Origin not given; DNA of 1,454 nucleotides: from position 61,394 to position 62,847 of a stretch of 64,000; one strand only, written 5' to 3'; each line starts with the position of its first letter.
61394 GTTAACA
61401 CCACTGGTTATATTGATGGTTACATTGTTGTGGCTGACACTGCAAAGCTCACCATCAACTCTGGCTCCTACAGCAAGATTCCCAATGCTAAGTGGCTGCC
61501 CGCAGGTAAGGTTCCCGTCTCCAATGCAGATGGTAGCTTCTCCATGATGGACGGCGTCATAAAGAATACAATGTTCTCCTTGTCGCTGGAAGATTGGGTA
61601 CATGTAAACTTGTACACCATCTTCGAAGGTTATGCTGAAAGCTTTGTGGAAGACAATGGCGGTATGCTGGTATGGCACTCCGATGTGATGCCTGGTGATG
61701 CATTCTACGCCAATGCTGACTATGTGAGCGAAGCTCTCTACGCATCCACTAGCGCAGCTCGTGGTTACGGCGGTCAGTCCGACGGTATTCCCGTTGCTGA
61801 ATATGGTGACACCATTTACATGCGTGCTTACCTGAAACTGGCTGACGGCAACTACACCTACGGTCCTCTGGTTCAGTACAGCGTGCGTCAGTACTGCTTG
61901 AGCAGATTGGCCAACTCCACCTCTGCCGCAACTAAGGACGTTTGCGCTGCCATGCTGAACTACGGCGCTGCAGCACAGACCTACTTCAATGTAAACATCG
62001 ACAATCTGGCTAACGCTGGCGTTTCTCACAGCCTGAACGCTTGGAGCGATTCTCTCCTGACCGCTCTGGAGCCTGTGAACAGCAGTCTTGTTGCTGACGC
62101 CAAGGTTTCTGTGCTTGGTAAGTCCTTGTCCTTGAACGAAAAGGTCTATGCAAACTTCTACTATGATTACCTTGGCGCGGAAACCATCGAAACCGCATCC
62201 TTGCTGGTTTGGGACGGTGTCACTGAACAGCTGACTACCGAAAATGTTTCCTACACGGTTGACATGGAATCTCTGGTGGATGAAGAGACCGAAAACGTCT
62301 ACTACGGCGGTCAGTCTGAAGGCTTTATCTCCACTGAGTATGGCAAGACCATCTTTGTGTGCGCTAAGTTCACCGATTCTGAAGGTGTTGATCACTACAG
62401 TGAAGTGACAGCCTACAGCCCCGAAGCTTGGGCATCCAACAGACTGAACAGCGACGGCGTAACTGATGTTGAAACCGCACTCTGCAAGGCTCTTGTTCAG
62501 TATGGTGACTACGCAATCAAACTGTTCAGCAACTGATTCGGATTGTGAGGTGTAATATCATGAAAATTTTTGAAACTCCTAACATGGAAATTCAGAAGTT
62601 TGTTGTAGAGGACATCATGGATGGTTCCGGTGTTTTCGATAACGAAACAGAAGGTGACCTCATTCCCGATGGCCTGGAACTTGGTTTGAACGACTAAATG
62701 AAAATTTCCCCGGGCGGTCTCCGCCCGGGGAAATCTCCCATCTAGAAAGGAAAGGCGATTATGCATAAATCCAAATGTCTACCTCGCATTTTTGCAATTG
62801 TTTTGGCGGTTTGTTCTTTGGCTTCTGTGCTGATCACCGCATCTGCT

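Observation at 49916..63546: cap/cps-type regulatory module (Wzz-BY-kinase, PHP phosphatase, LCP) wired to a giant protein gene instead of glycosyltransferases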

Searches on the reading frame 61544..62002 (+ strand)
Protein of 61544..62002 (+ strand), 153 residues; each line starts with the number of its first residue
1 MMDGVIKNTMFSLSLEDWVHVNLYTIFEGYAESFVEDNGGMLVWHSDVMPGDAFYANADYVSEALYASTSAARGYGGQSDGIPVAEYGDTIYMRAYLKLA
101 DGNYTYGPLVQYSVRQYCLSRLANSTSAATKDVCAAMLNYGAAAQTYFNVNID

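Call 89: predict_structure(alignment_id=A6)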
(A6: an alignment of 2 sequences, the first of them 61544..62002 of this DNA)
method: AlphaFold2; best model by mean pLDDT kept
length: 153 residues; sequences in the alignment: 2
mean_pLDDT: 38.9   pTM: 0.40
mean pLDDT of the five models: 38.9, 38.8, 35.4, 35.0, 34.4
residues with pLDDT >= 90: 0; 70-90: 0; 50-70: 28; < 50: 125
segments of 3 or more residues with pLDDT < 50: 1-90, 92-110, 141-153
pLDDT, mean of each block of 10 residues (from residue 1): 28 34 36 35 39 30 25 26 38 43 42 58 55 56 43 29
secondary structure, 60 per line:
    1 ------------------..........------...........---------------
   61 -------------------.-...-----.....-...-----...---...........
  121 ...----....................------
elements in order: E19-28 E35-45 E82-84 E90-94 E96-98 E104-106 E110-113 H114-123 H128-147
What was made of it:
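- Tried and rejected: AF2 of the giant's C-terminal domain from its two internal copies (call 89): failed (pLDDT 39), so no fold search was run on it.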

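Call 92: search_solved_structures(query=A7, max_evalue=1)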
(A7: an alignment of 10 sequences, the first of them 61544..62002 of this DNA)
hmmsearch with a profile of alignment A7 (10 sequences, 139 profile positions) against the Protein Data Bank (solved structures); distinct sequences matched with E-value up to 1: 2.
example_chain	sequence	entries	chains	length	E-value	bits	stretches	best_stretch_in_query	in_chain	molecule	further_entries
8i8b_H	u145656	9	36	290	0.084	16.4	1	46-117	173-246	Occlusion-derived virus envelope/capsid protein | Occlusion-derived virus envelope protein E27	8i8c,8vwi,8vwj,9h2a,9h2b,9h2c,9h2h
8pjs_A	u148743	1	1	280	0.14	15.7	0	84-104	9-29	SAKeCEref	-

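Call 93: search_protein_families(library=pfam, alignment_id=A7, max_evalue=1)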
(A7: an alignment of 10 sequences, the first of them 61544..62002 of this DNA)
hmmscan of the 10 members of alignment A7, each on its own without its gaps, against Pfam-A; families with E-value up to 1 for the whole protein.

A. member 1, window:61544-62002:+ (153 aa): 0 families

B. families by the number of members that match (of 10 scanned): 7 families
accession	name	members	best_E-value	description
PF18938.6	aRib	1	0.0067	Atypical Rib domain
PF13511.11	DUF4124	1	0.011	Domain of unknown function (DUF4124)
PF09134.16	Invasin_D3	1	0.062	Invasin, domain 3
PF14475.11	Mso1_Sec1_bdg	1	0.11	Sec1-binding region of Mso1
PF23443.1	DUF7126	1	0.12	Family of unknown function (DUF7126)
PF17601.7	DUF5497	1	0.14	Family of unknown function (DUF5497)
PF05738.19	Cna_B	1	0.4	Cna protein B-type domain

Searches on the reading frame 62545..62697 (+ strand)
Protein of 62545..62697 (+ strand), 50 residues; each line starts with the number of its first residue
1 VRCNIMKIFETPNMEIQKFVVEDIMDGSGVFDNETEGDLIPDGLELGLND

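Call 4: search_protein_families(library=pfam, proteins=[window:62545-62697:+], max_evalue=0.01)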
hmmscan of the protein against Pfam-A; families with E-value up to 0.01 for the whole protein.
window:62545-62697:+ (50 aa): 0 families

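Call 14: search_protein_families(library=ncbifam, proteins=[window:62560-62697:+], max_evalue=0.01)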
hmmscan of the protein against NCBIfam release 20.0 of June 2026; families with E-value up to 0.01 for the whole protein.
window:62560-62697:+ (45 aa): 0 families

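Call 15: search_protein_families(library=pfam, proteins=[window:62560-62697:+], max_evalue=1)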
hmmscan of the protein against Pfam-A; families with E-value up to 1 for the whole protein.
window:62560-62697:+ (45 aa): 0 families

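Call 64: search_protein_representatives(protein=window:62560-62694:+)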
Query: 45 residues. Proteins with E-value up to 0.001 (for the whole library): 6; up to 1e-10: 1; up to 1e-30: 0. The best 6 are listed.
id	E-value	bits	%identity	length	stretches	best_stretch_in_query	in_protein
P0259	3.8e-22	91.4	100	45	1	1-45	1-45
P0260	2.4e-09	52.0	31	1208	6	2-32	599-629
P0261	5.7e-08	47.8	79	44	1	1-34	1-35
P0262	2.5e-06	42.7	74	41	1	1-34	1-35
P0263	1.3e-05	40.5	32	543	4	6-35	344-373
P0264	1.0e-04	37.7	43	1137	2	18-38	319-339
